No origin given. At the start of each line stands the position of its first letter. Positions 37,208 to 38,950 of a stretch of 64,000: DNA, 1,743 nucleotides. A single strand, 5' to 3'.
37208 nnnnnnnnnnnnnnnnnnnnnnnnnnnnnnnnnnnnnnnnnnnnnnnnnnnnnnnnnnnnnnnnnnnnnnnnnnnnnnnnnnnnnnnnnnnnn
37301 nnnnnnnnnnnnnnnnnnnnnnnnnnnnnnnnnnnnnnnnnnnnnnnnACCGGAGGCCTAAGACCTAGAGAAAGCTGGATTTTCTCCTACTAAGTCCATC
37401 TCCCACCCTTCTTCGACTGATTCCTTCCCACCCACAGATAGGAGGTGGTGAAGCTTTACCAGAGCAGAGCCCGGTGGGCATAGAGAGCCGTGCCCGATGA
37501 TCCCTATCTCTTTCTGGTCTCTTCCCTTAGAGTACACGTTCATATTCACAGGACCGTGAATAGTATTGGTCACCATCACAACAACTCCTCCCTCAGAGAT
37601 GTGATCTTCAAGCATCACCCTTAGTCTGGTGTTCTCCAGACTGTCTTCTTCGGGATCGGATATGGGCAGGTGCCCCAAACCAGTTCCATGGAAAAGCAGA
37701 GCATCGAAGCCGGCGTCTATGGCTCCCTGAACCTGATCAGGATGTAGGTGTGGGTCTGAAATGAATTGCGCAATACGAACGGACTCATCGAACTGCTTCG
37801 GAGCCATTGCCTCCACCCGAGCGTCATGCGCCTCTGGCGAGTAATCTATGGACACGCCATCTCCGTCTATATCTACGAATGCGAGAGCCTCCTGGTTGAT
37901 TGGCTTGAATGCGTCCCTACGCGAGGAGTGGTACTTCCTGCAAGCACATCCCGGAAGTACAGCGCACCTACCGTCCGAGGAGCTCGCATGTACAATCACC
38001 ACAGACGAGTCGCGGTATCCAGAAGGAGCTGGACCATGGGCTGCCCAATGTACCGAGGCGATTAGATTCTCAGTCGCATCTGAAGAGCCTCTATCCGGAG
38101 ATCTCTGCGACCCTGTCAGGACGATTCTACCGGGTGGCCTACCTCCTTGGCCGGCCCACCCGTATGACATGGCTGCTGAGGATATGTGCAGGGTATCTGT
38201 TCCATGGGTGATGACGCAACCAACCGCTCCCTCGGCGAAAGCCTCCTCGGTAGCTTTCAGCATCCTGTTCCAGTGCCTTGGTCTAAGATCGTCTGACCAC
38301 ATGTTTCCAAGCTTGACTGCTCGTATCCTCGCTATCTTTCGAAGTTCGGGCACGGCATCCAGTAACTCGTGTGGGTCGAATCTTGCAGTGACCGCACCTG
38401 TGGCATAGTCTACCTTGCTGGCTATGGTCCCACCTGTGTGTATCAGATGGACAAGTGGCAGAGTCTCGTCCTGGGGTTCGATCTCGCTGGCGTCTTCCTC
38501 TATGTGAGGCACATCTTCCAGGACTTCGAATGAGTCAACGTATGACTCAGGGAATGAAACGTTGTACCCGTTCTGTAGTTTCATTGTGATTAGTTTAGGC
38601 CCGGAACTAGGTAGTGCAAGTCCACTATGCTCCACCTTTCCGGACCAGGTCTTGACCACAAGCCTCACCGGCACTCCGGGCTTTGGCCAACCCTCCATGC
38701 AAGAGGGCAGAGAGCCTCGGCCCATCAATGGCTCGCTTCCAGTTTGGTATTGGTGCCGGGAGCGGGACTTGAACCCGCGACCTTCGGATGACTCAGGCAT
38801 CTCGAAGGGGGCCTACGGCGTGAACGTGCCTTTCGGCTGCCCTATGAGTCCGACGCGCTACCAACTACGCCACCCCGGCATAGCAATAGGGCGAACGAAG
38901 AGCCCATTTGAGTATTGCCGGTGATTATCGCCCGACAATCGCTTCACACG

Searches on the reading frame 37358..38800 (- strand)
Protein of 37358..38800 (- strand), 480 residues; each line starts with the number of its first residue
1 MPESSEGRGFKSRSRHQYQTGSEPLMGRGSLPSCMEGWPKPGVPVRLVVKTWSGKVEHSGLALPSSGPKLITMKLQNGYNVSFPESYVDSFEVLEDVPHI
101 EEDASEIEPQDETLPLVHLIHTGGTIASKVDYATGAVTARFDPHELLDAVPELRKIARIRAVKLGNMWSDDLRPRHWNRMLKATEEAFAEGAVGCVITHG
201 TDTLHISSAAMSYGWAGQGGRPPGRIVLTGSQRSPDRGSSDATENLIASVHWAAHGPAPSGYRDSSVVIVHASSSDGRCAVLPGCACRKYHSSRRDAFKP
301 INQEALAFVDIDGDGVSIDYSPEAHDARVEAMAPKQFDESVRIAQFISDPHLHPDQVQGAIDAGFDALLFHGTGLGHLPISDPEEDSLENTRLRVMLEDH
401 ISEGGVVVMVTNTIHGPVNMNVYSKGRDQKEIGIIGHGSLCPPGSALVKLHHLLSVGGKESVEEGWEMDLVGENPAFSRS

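Call 14: search_protein_families(library=pfam, proteins=[window:37358-38800:-], max_evalue=0.001)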
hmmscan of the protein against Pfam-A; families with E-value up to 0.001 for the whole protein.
window:37358-38800:- (480 aa): 3 families
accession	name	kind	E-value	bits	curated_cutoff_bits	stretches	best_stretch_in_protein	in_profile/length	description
PF00710.25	Asparaginase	-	3e-44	151.3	22.5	1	117-321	2-190/193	Asparaginase, N-terminal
PF17763.6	Asparaginase_C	-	6.8e-12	45.8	34.6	1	350-457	9-104/114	Glutaminase/Asparaginase C-terminal domain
PF18195.6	GatD_N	-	4.1e-05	23.3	25.7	1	49-81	7-42/54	GatD N-terminal domain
